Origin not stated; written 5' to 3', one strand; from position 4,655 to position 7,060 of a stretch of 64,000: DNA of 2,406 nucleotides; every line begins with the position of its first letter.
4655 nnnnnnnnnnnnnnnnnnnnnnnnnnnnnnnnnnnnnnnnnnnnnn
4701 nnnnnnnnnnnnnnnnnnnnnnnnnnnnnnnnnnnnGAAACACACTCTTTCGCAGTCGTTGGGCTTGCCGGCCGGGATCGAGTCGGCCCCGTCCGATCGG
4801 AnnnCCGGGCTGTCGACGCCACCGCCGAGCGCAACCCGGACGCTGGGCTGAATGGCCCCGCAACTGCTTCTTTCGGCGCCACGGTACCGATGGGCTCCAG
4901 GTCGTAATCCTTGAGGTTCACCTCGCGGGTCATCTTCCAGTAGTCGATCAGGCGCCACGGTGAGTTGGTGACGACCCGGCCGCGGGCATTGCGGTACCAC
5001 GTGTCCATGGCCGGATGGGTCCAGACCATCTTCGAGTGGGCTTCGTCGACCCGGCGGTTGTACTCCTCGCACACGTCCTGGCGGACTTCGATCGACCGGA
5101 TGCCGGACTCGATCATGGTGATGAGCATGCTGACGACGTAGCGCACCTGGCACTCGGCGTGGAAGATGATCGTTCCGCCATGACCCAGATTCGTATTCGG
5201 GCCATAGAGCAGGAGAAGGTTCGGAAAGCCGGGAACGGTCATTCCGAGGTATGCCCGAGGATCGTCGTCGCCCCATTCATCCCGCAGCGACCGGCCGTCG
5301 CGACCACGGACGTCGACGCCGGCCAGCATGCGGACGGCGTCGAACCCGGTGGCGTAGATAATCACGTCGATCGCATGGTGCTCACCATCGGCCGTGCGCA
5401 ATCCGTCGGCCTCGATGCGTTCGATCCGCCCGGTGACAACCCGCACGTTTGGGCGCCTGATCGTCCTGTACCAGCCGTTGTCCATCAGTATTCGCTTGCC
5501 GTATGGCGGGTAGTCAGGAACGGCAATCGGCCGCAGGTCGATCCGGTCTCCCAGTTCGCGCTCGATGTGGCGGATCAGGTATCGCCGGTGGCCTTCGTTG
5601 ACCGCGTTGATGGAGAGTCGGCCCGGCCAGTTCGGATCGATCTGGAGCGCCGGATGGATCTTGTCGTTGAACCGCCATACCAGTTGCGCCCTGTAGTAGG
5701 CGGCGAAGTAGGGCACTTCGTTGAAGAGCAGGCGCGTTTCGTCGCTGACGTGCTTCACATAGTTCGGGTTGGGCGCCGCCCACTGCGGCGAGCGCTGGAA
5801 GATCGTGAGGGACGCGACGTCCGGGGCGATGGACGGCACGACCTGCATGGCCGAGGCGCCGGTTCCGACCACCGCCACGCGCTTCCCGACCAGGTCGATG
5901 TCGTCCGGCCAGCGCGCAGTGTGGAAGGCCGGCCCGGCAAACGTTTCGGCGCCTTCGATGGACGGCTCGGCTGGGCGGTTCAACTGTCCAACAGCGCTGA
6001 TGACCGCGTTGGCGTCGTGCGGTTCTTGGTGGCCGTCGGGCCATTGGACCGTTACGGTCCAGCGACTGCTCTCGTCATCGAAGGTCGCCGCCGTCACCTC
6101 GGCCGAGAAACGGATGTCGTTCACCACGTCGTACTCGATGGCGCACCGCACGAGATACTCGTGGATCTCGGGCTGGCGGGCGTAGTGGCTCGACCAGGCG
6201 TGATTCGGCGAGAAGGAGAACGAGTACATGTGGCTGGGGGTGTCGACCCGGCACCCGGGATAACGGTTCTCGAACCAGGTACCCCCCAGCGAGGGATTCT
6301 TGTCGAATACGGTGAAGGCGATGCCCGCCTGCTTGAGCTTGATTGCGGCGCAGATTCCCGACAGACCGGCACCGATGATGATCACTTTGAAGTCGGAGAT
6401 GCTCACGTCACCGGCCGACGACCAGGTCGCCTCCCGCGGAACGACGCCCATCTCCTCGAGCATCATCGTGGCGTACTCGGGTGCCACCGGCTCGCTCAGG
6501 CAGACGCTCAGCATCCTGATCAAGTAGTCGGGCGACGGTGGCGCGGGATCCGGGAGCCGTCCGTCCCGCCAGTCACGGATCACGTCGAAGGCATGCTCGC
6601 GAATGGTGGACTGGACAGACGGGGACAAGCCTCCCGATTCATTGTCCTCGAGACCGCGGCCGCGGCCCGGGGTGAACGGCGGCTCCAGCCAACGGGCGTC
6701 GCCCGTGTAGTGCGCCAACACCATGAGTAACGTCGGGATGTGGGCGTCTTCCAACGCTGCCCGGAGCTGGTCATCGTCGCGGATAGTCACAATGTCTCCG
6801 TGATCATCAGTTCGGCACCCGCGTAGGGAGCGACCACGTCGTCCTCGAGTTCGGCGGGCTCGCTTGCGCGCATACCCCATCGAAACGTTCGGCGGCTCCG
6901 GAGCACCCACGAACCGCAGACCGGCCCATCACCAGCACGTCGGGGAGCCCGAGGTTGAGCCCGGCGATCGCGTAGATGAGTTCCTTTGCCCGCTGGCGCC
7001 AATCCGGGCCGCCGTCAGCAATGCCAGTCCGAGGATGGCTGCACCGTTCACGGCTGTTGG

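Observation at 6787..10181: Decayed second copy of the module: P1-like, SBP and secreted-protein remnants, all on the minus strand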

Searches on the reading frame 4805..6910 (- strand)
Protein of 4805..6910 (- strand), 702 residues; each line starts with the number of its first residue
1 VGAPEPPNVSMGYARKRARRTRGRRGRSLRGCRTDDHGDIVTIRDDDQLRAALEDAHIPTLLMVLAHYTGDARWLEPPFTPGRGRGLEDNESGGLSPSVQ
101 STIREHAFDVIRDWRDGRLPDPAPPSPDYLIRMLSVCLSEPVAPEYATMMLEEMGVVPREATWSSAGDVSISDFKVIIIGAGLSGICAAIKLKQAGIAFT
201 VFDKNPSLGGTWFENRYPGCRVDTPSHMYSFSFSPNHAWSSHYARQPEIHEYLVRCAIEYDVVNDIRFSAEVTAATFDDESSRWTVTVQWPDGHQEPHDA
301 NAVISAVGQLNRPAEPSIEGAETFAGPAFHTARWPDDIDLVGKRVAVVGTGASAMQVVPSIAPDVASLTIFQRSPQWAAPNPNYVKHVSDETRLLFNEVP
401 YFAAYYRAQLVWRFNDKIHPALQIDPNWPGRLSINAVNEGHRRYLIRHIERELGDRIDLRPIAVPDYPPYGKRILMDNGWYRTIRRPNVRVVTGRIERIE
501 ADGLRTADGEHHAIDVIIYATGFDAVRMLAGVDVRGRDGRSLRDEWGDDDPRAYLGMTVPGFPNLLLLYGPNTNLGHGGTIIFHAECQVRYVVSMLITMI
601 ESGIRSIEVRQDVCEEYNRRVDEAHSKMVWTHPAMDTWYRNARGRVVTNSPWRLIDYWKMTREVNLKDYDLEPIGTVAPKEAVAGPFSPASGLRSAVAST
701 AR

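Call 9: search_protein_families(library=pfam, max_evalue=0.01, proteins=[window:4805-6910:-])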
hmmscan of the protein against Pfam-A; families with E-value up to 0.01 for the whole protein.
window:4805-6910:- (702 aa): 17 families
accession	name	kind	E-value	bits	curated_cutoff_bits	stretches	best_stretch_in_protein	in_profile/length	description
PF13450.12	NAD_binding_8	-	1.5e-14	54.5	21.9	1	178-241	1-63/68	NAD(P)-binding Rossmann-like domain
PF13738.12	Pyr_redox_3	-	2.4e-14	53.7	30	1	177-399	1-221/305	Pyridine nucleotide-disulphide oxidoreductase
PF00743.25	FMO-like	-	1.4e-13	50.6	22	1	175-377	3-218/532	Flavin-binding monooxygenase-like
PF07992.20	Pyr_redox_2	-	5.8e-11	42.8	26.1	1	174-357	1-157/291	Pyridine nucleotide-disulphide oxidoreductase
PF01266.30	DAO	-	8.8e-09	35.8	27.9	1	175-212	1-39/353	FAD dependent oxidoreductase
PF13434.12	Lys_Orn_oxgnase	-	1.4e-08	34.7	21.3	1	242-373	90-221/339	L-lysine 6-monooxygenase/L-ornithine 5-monooxygenase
PF13454.12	NAD_binding_9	-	1.3e-05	25.7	21.8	1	177-231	1-60/155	FAD-NAD(P)-binding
PF12831.13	FAD_oxidored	-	1.9e-05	24.6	27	1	176-212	2-38/416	FAD dependent oxidoreductase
PF00890.30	FAD_binding_2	-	2.9e-05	23.9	20.4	1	176-211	2-37/414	FAD binding domain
PF03486.20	HI0933_like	-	0.00011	22.2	50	1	175-209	2-36/244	HI0933-like protein Rossmann domain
PF01593.30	Amino_oxidase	-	0.00012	22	19.8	1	183-263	1-79/443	Flavin containing amine oxidoreductase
PF01494.25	FAD_binding_3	-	0.00017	21.4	22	1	174-205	2-33/349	FAD binding domain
PF01134.28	GIDA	-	0.00023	20.8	22.1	0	175-202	1-28/391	Glucose inhibited division protein A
PF00070.33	Pyr_redox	-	0.00069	20.5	22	0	175-209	1-35/82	Pyridine nucleotide-disulphide oxidoreductase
PF01262.27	AlaDh_PNT_C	-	0.0065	16.3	23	0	166-207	20-62/214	Alanine dehydrogenase/PNT, C-terminal domain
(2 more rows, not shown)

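Call 21: find_related_loci(query=window:4805-6790:-, collection=genome_contigs, flank=10000)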
Query window:4805-6790:- (662 aa) in genome_contigs; peptide patterns used: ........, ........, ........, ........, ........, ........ (x = any residue, [..] = any of these).
341 stretches matched a pattern; 312 encode a relative of the query (tblastn E <= 1e-3); the best 80 are kept; 80 distinct loci.
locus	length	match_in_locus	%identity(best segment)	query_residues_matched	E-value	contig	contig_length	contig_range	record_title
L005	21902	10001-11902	52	5-642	0e+0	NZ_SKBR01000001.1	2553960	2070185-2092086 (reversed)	Streptomyces sp. AJS327 1, whole genome shotgun sequence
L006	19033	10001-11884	51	7-632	0e+0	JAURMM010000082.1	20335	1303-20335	MAG: Gammaproteobacteria bacterium isolate SFB_Oligo_Co_35 k141_1364372, whole genome shotgun sequence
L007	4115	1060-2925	51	13-632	0e+0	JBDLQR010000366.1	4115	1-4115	MAG: Pseudomonadota bacterium isolate icacos_2019_sw_WHONDRS-S19S_0094_B_bin.101 scaffold_961531, whole genome shotgun s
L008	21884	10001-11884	50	5-633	0e+0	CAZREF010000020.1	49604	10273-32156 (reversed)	MAG TPA_asm: uncultured Aeromicrobium sp. isolate binchicken_co237_94 genome assembly, contig: NODE_410_length_49604_cov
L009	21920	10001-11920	49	5-648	0e+0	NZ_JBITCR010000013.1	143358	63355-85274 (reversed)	Nocardioides sp. NPDC051685 NPDC051685_382_B6.ctg-0013, whole genome shotgun sequence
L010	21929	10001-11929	50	5-646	0e+0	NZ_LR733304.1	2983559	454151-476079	Aeromicrobium sp. 9AM isolate Aeromicrobium sp. 9AM, whole genome shotgun sequence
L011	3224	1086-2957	50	10-633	0e+0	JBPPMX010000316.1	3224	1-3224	MAG: Tepidiformaceae bacterium isolate BIOS2019_out_026 k131_856154, whole genome shotgun sequence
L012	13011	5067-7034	49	4-656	0e+0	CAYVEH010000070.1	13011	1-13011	MAG TPA_asm: uncultured Ornithinimicrobium sp. isolate SRP187154_co1_242 genome assembly, contig: NODE_6358_length_13011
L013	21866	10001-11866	49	5-629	0e+0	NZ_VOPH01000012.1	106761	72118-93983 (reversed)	Chachezhania sediminis strain CAU 1508 contig12, whole genome shotgun sequence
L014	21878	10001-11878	49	6-631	0e+0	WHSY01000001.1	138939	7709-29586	MAG: Pseudonocardiaceae bacterium isolate Dino_bin20 NODE_1_length_138939_cov_83.495507, whole genome shotgun sequence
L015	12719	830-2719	48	8-632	0e+0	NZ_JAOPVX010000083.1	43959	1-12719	MAG: Mycobacterium sp. isolate RYN_159 scaffold_295366, whole genome shotgun sequence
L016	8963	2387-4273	47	5-634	0e+0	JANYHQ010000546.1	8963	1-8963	MAG: Acidimicrobiales bacterium isolate GL140_1_metabinner_83 GL140_1_k141_388489, whole genome shotgun sequence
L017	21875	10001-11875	46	7-629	0e+0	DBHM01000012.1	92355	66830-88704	MAG TPA_asm: Alphaproteobacteria bacterium UBA828 UBA828_contig_19313, whole genome shotgun sequence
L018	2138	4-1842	48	21-634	0e+0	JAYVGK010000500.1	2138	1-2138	MAG: Acidimicrobiales bacterium isolate GL46_Up_concoct_70 GL46_Up_concoct_70_499, whole genome shotgun sequence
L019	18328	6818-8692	50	6-629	0e+0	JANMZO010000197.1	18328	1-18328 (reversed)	MAG: Acidimicrobiia bacterium isolate OTE_78_metabat_91 OTE_78_k141_2151279, whole genome shotgun sequence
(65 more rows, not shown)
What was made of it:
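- Tried and rejected: Synteny through the neighbouring BVMO gene (genome_contigs scan, call 21).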
